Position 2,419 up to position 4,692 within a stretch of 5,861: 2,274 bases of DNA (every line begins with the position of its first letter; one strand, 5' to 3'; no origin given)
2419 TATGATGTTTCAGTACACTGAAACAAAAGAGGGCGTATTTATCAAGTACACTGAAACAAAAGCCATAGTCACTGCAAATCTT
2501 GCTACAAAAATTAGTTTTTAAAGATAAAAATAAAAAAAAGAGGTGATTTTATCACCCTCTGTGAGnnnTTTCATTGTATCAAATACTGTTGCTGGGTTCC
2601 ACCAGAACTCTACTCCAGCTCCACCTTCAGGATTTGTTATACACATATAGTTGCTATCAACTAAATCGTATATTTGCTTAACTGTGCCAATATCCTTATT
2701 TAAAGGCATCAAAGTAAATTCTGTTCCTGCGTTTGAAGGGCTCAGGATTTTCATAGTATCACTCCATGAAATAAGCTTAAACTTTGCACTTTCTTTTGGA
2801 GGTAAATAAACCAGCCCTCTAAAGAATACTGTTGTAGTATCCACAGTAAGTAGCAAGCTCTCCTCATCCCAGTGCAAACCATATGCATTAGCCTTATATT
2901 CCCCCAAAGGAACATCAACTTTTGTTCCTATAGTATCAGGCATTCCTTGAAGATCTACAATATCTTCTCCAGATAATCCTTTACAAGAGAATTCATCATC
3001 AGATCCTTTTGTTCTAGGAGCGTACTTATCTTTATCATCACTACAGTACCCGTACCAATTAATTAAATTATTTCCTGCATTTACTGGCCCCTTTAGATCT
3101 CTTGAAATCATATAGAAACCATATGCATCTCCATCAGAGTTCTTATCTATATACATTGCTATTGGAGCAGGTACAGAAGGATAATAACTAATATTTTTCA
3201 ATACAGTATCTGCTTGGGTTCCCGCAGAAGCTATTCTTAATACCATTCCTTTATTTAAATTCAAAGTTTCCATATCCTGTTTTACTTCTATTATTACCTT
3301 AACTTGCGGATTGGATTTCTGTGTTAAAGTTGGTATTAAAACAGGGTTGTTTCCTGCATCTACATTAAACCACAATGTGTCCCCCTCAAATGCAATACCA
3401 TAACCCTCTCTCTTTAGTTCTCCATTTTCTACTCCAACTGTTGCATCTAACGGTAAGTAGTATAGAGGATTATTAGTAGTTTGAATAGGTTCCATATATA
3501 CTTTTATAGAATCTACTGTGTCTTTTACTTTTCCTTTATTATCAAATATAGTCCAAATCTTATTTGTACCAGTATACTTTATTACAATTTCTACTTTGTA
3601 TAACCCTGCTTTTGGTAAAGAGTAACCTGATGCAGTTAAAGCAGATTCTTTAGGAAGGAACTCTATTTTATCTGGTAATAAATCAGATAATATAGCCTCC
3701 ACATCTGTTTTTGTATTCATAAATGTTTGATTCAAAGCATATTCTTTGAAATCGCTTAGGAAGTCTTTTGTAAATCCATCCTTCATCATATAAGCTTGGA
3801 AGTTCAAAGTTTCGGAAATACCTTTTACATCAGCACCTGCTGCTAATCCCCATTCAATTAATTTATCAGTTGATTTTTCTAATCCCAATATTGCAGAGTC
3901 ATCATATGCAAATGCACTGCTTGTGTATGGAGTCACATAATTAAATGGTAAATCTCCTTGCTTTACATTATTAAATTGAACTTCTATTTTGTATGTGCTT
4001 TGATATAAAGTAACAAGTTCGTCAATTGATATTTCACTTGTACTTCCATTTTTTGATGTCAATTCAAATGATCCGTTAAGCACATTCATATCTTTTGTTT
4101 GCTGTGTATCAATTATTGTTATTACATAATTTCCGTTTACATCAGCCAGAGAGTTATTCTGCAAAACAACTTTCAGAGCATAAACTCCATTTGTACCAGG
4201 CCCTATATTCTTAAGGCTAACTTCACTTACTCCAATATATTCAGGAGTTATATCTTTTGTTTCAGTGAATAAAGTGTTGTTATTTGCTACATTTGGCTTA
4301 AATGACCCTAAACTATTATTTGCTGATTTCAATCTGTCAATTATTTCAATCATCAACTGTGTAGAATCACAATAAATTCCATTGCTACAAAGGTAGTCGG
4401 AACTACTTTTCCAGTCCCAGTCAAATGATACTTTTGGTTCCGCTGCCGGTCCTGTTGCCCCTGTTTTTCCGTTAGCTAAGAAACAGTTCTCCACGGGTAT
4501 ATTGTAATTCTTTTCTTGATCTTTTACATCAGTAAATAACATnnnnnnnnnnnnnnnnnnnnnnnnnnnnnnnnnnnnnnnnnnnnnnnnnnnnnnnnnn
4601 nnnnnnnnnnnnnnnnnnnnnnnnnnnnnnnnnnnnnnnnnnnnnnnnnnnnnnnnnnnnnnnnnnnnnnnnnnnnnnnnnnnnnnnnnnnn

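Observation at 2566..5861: Giant protein with an unusual domain order: Cys-rich repeats, glycine-zipper membrane segment, then about 860 aa of unknown beta-rich domain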

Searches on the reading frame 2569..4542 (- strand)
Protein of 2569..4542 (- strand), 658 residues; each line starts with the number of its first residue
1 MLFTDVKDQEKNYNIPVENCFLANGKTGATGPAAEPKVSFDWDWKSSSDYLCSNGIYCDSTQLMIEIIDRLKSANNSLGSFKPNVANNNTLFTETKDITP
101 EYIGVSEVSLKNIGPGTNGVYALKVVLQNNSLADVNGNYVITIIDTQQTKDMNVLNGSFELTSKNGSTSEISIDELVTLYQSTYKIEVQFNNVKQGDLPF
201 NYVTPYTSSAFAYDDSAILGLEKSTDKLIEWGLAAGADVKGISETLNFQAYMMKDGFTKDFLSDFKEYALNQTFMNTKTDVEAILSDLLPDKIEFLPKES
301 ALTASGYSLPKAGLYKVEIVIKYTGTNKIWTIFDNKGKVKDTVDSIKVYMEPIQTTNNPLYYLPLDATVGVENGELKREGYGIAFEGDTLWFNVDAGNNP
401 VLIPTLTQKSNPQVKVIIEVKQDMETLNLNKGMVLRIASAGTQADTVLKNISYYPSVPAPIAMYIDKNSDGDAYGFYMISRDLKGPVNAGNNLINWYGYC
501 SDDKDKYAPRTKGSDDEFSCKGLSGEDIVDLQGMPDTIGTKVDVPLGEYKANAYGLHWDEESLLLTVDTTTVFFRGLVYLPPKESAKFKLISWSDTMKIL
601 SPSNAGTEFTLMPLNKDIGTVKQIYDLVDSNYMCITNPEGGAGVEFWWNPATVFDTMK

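Call 14: find_homologous_proteins(query=window:2569-4542:-, max_evalue=0.01)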
Query window:2569-4542:- (658 aa): 2 proteins with E <= 0.01 among 8000 candidates.
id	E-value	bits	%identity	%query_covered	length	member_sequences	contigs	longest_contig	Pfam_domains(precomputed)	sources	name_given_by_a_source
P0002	4.5e-175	602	64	62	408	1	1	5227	-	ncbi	-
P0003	4.4e-82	295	38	63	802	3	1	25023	-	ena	-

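Call 16: find_encoding_contigs(protein=P0003, flank=10000)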
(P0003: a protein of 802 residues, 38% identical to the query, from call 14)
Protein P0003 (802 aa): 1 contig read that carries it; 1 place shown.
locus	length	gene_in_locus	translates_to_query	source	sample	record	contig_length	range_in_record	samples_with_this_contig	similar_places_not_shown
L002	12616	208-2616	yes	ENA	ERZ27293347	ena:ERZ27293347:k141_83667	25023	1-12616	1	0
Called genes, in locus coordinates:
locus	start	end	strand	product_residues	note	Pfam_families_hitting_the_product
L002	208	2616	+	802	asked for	-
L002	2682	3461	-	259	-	PF08843:AbiEii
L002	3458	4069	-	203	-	-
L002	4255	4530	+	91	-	-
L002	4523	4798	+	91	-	-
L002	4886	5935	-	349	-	PF17835:NOG1_N, PF01926:MMR_HSR1, PF02421:FeoB_N, PF04670:Gtr1_RagA (weak), PF00009:GTP_EFTU (weak), PF06858:NOG1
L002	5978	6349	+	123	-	PF04430:DUF498 (faint)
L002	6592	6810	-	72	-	PF15919:HicB_lk_antitox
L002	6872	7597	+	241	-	PF00730:HhH-GPD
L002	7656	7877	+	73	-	PF15919:HicB_lk_antitox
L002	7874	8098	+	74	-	PF07927:HicA_toxin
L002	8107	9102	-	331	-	-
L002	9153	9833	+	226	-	PF09335:VTT_dom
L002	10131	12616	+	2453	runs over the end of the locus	PF13620:CarboxypepD_reg (faint)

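Call 17: find_encoding_contigs(protein=P0002, flank=10000)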
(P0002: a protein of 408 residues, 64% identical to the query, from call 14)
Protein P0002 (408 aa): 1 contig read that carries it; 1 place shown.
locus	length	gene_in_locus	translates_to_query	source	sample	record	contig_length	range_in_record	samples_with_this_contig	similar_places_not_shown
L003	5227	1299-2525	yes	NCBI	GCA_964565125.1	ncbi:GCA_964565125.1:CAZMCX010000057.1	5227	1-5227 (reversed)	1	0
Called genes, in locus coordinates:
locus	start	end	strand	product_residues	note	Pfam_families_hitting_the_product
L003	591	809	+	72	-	-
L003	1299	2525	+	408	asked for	-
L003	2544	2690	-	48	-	-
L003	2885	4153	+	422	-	PF13173:AAA_14, PF13635:DUF4143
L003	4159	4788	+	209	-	PF02616:SMC_ScpA (weak), PF04824:Rad21_Rec8 (faint)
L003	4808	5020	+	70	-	-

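Call 26: search_protein_families(library=phrogs, proteins=[P0003], max_evalue=1)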
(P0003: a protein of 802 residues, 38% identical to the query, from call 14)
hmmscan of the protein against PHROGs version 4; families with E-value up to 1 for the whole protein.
P0003 (802 aa): 1 family
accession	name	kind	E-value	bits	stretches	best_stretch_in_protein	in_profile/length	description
phrog_167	-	tail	0.024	13.3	1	56-344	658-815/1555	tail length tape measure protein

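Call 33: search_protein_representatives(alignment_id=A2)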
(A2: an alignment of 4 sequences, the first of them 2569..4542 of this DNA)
Query: 4 sequences, 621 profile positions. Proteins with E-value up to 0.001 (for the whole library): 611; up to 1e-10: 523; up to 1e-30: 299. The best 150 are listed.
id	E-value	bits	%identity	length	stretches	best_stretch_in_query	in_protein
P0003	1.1e-246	836.6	-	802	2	226-621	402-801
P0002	1.2e-206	704.4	-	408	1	240-621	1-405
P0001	7.8e-179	612.5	-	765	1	1-429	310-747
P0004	3.0e-159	547.8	-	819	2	225-618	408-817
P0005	7.8e-152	523.3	-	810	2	222-618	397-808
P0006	5.9e-143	494.0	-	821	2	225-616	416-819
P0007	9.0e-135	466.9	-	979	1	1-618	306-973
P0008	2.4e-132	458.9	-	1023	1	1-618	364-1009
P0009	3.9e-119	415.3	-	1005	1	2-618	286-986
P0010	1.4e-107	377.1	-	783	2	230-618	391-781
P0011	1.8e-97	343.7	-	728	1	1-612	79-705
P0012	3.0e-96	339.7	-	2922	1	1-618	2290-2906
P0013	7.1e-93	328.5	-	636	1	18-612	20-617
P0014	7.4e-92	325.2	-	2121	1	1-613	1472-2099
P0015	1.2e-91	324.4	-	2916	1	15-620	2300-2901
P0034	1.5e-75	271.3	-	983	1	21-620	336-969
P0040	1.1e-70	255.3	-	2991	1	1-618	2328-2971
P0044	4.7e-68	246.5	-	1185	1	1-620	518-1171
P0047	5.3e-67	243.1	-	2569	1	1-616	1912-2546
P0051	3.3e-65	237.1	-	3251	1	19-621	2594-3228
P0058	2.2e-60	221.2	-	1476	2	221-620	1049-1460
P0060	7.3e-60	219.5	-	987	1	2-619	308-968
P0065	9.9e-59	215.7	-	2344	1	14-618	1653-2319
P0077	3.9e-55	203.9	-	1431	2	225-618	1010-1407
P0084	1.6e-53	198.5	-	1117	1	10-619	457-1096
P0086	5.5e-53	196.7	-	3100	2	226-619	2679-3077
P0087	6.1e-53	196.6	-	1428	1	11-617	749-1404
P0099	1.9e-51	191.7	-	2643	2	222-618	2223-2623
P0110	1.1e-50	189.1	-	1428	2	227-619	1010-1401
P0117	4.9e-50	187.0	-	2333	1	19-619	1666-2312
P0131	1.7e-48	181.9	-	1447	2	225-615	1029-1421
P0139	2.7e-47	178.0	-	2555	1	15-618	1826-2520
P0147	2.3e-46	174.9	-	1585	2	221-618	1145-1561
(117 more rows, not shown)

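Call 34: search_protein_families(library=pfam, proteins=[P0012, P0014, P0051], max_evalue=0.01)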
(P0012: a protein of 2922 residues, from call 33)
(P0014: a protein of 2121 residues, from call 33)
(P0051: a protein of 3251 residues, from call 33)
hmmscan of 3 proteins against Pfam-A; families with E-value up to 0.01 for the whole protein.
P0012 (2922 aa): 3 families
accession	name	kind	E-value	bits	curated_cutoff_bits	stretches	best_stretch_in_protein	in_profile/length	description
PF13620.12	CarboxypepD_reg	-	3.6e-08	34.1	32.3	0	344-394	12-64/82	Carboxypeptidase regulatory-like domain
PF24107.1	DUF7382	-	0.00046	20.4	27.4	0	71-95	19-43/65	Domain of unknown function (DUF7382)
PF22073.2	Cep192_D4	-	0.0053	17.4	35.5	0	2143-2197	42-95/112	Cep192 domain 4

P0014 (2121 aa): 0 families

P0051 (3251 aa): 7 families
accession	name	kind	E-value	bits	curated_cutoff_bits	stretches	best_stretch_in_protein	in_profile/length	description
PF13620.12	CarboxypepD_reg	-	9.7e-11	42.3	32.3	0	70-135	2-69/82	Carboxypeptidase regulatory-like domain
PF00041.27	fn3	-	4.6e-06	27.2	25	1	2024-2105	5-83/84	Fibronectin type III domain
PF07495.19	Y_Y_Y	-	0.00014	22.1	26.6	0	1975-1995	31-51/65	Y_Y_Y domain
PF02369.22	Big_1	-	0.00015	22.2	34.9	0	434-479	18-64/93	Bacterial Ig-like domain (group 1)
PF11974.14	bMG3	-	0.0002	21.7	34.9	0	958-1009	11-62/103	Bacterial alpha-2-macroglobulin MG3 domain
PF16383.10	DUF4992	-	0.0015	18.7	29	0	1926-1957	52-83/183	Domain of unknown function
PF17802.7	SpaA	-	0.0084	16.7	23.1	0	443-487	10-55/91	Prealbumin-like fold domain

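Call 35: search_protein_families(library=pfam, proteins=[P0007, P0008, P0009, P0044, P0084, P0058, P0087, P0004], max_evalue=0.01)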
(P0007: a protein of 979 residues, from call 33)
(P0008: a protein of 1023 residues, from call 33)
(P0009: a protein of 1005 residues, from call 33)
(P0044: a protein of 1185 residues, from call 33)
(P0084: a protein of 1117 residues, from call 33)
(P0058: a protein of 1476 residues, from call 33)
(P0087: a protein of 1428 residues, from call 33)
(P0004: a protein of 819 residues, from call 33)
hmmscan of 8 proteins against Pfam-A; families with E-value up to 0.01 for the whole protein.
P0007 (979 aa): 0 families

P0008 (1023 aa): 0 families

P0009 (1005 aa): 0 families

P0044 (1185 aa): 0 families

P0084 (1117 aa): 1 family
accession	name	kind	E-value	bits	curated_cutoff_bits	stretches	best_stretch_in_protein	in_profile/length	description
PF20721.2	C19orf12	-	0.0011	19.2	30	1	276-313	49-86/163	C19orf12-like protein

P0058 (1476 aa): 0 families

P0087 (1428 aa): 1 family
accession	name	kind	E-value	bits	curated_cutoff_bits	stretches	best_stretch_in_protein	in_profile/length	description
PF02369.22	Big_1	-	0.00032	21.2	34.9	1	38-111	19-91/93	Bacterial Ig-like domain (group 1)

P0004 (819 aa): 0 families

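Call 40: find_related_loci(query=A2, collection=genome_contigs, flank=10000)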
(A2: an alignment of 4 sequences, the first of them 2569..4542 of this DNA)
Query A2 (658 aa) in genome_contigs; peptide patterns used: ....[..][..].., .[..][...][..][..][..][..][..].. (x = any residue, [..] = any of these).
95 stretches matched a pattern; 10 encode a relative of the query (tblastn E <= 1e-3); 10 distinct loci.
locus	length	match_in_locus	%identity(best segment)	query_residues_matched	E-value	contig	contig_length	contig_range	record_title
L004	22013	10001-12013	58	1-658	0e+0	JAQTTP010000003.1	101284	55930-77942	MAG: Candidatus ainarchaeum sp. isolate STB_43 NODE_453_length_101284_cov_4.617159_Sandtown_B, whole genome shotgun sequ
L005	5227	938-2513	64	1-658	0e+0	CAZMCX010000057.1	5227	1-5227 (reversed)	MAG TPA_asm: uncultured archaeon isolate binchicken_co387_141 genome assembly, contig: NODE_23077_length_5227_cov_18.806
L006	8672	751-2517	24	17-649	1e-31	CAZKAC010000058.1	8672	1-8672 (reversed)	MAG TPA_asm: uncultured archaeon isolate SRP067234_co1_269 genome assembly, contig: k99_333794, whole genome shotgun seq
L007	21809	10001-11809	24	17-657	4e-30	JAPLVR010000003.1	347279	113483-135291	MAG: Candidatus Iainarchaeum archaeon isolate LacPavin_0920_SED1_MAG_42_29 LacPavin_0920_SED1_scaffold_391753, whole gen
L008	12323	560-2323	24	19-658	2e-28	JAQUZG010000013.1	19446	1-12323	MAG: Candidatus ainarchaeum sp. isolate STD2_255 NODE_10269_length_19446_cov_18.999275_Sandtown_D2, whole genome shotgun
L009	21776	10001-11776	23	17-649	2e-26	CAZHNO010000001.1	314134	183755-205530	MAG TPA_asm: uncultured archaeon isolate SRP263991_co2_691 genome assembly, contig: NODE_4_length_314134_cov_9.256143, w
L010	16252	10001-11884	25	10-657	2e-27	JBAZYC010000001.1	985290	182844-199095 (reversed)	MAG: archaeon isolate SO_2017_GW1_71 NODE_17_length_985290_cov_1.729804_OW334_2017, whole genome shotgun sequence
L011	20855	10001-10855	33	24-463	5e-22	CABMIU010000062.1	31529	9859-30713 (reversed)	uncultured archaeon isolate LFW-281_4 genome assembly, contig: LFW2814_8, whole genome shotgun sequence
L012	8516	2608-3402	30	232-476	3e-14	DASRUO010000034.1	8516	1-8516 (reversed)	MAG TPA_asm: archaeon isolate SMAG_U8114 k141_986846, whole genome shotgun sequence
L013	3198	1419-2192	26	243-525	2e-12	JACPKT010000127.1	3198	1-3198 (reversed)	MAG: Candidatus Iainarchaeum archaeon isolate NC_groundwater_502_Ag_S-0.1um_40_6 S35_SO-1_scaffold_431165, whole genome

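Call 46: list_cluster_members(proteins=[P0003, P0007, P0012, P0015, P0040, P0051, P0008, P0034, P0060, P0002])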
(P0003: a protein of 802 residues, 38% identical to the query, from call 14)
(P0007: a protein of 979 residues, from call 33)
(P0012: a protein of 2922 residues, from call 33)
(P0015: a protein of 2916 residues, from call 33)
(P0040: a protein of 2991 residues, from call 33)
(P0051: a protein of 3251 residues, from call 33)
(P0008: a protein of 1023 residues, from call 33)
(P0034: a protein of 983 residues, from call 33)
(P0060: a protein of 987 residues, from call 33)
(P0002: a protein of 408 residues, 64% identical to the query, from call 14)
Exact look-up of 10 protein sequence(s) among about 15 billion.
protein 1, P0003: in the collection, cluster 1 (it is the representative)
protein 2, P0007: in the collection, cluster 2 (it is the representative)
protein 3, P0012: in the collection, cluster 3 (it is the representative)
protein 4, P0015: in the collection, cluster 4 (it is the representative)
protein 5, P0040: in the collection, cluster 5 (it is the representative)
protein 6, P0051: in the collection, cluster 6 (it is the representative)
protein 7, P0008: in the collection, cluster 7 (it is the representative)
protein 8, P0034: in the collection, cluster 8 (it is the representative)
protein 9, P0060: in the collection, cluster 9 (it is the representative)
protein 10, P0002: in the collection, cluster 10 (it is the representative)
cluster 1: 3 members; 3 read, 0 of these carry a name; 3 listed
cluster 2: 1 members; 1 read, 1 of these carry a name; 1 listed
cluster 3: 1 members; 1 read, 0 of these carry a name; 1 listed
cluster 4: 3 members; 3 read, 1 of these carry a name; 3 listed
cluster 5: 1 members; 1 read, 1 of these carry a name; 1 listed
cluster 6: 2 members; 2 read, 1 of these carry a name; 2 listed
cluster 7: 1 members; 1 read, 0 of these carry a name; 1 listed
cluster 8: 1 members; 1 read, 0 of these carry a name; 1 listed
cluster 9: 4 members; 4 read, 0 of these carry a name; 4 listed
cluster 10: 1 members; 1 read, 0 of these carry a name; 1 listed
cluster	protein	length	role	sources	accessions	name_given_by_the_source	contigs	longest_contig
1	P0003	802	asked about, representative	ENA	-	-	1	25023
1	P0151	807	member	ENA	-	-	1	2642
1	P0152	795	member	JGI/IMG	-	-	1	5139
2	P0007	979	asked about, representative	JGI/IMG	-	hypothetical protein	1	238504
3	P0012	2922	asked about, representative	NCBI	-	-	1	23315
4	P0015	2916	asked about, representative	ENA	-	-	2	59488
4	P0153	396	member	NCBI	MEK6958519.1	MAG: hypothetical protein AABW59_00575, partial [archaeon]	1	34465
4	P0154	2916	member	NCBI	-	-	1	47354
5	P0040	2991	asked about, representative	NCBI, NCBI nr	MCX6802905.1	MAG: hypothetical protein NT067_07430 [Candidatus Diapherotrites archaeon] | hypothetical protein [Candidatus Diapherotrites archaeon]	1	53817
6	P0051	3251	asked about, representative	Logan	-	-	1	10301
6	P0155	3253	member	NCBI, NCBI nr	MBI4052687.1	MAG: carboxypeptidase regulatory-like domain-containing protein [Candidatus ... | carboxypeptidase regulatory-like domain-containing protein [Candidatus Diapherotrites ...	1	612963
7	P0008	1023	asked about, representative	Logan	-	-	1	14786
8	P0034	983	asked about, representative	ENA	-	-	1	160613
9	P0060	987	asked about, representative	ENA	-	-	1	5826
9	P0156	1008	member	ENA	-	-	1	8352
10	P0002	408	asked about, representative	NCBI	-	-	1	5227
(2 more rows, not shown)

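Call 49: predict_structure(alignment_id=A3)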
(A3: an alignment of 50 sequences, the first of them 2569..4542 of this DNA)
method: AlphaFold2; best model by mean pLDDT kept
length: 658 residues; sequences in the alignment: 50
mean_pLDDT: 83.3   pTM: 0.75
mean pLDDT of the five models: 83.3, 82.5, 82.5, 81.0, 80.5
residues with pLDDT >= 90: 345; 70-90: 179; 50-70: 106; < 50: 28
segments of 3 or more residues with pLDDT < 50: 1-6, 86-94, 198-201, 211-218
pLDDT, mean of each block of 10 residues (from residue 1): 51 63 91 91 71 92 95 92 54 52 74 59 79 82 74 78 64 72 74 62 53 46 83 79 95 96 94 79 95 92 90 97 81 94 96 94 91 89 91 69 64 93 92 94 90 96 94 96 88 92 66 65 92 94 96 96 92 94 93 94 88 91 95 89 92 86
secondary structure, 60 per line:
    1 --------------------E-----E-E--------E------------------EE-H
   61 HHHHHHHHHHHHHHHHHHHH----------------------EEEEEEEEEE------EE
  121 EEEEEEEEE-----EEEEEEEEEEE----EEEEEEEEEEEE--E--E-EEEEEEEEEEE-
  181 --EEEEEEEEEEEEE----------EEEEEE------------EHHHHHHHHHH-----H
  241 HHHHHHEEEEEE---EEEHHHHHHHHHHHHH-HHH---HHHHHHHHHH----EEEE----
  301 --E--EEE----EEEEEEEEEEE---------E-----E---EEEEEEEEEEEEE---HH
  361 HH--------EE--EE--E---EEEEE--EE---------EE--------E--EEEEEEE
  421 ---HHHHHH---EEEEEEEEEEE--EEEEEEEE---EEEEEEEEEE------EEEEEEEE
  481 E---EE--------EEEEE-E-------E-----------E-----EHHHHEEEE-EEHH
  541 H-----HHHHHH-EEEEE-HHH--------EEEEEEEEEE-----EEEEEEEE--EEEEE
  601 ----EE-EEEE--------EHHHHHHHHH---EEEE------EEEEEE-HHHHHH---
elements in order: H60-80 E103-112 E119-129 E135-145 E150-161 E169-179 E183-195 E206-211 H225-234 H240-246 E247-252 E256-258 H259-271 H279-288 E293-296 E306-308 E313-323 E343-355 H359-362 E383-387 E414-420 H424-429 E433-443 E446-453 E457-466 E473-481 E495-499 H528-531 E532-535 H547-552 E554-558 E571-580 E586-593 E596-600 E608-611 H621-629 E633-636 E643-648 H650-655

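Call 52: fold_search(model_id=the predicted structure, library=pdb)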
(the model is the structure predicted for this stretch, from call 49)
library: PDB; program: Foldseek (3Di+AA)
matches with E <= 10: 1572; with E <= 0.001: 13
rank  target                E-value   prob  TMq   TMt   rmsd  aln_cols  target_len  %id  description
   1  3wno_A                8.8e-05  0.84  0.15  0.15  25.1       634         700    8  D308A mutant of Bacillus circulans T-3040 cycloisomaltooligosaccharide glucanotransferase complexed with cycloisomalto (released 2014-02-05)
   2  3wnn_B                1.2e-04  0.75  0.15  0.14  25.8       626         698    9  D308A mutant of Bacillus circulans T-3040 cycloisomaltooligosaccharide glucanotransferase complexed with isomaltooctao (released 2014-02-05)
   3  5t98_B                2.8e-04  0.54  0.13  0.12  28.7       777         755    7  Crystal structure of BuGH2Awt (released 2017-09-13)
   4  5t98_A                3.0e-04  1.00  0.13  0.12  10.7       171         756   12  Crystal structure of BuGH2Awt (released 2017-09-13)
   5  3wnk                  4.6e-04  0.63  0.15  0.14  25.9       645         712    9  Crystal Structure of Bacillus circulans T-3040 cycloisomaltooligosaccharide glucanotransferase (released 2014-02-05)
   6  5t99_A                5.8e-04  0.41  0.13  0.12  29.4       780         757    7  Crystal structure of BuGH2Awt in complex with Galactoisofagomine (released 2017-09-13)
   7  5dmy_A                6.1e-04  1.00  0.13  0.10   4.3       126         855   14  Beta-galactosidase - construct 33-930 (released 2016-10-05)
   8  3wnl_A                6.1e-04  0.54  0.14  0.14  26.3       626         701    8  D308A mutant of Bacillus circulans T-3040 cycloisomaltooligosaccharide glucanotransferase complexed with isomaltohexao (released 2014-02-05)
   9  8dne_A                6.5e-04  1.00  0.12  0.20   7.4       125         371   17  CryoEM structure of the A.aeolicus WzmWzt transporter bound to ATP (released 2022-09-21)
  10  8dhl_B                8.1e-04  1.00  0.13  0.10   5.2       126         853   10  Tannerella forsythia beta-glucuronidase (L2) (released 2023-05-17)
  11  3wnp_A                9.0e-04  0.57  0.15  0.15  25.9       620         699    9  D308A, F268V, D469Y, A513V, and Y515S quintuple mutant of Bacillus circulans T-3040 cycloisomaltooligosaccharide gluca (released 2014-02-05)
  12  7op6_B                9.5e-04  1.00  0.13  0.11   4.1       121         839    6  Bacteroides thetaiotaomicron mannosidase GH2 with beta-manno-configured cyclophellitol aziridine (released 2022-05-18)
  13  3isy                  9.5e-04  1.00  0.12  0.52   5.2       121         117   14  Crystal structure of an intracellular proteinase inhibitor (ipi, bsu11130) from bacillus subtilis at 2.61 A resolution (released 2009-09-15)
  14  2vo5_A                1.0e-03  1.00  0.13  0.11   4.2       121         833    7  Structural and biochemical evidence for a boat-like transition state in beta-mannosidases (released 2008-04-01)
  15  8v2b_C                1.1e-03  0.25  0.11  0.10  20.2       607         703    6  Cryo-EM structure of mouse type II OSM receptor complex: model for full extracellular assembly (released 2024-11-20)
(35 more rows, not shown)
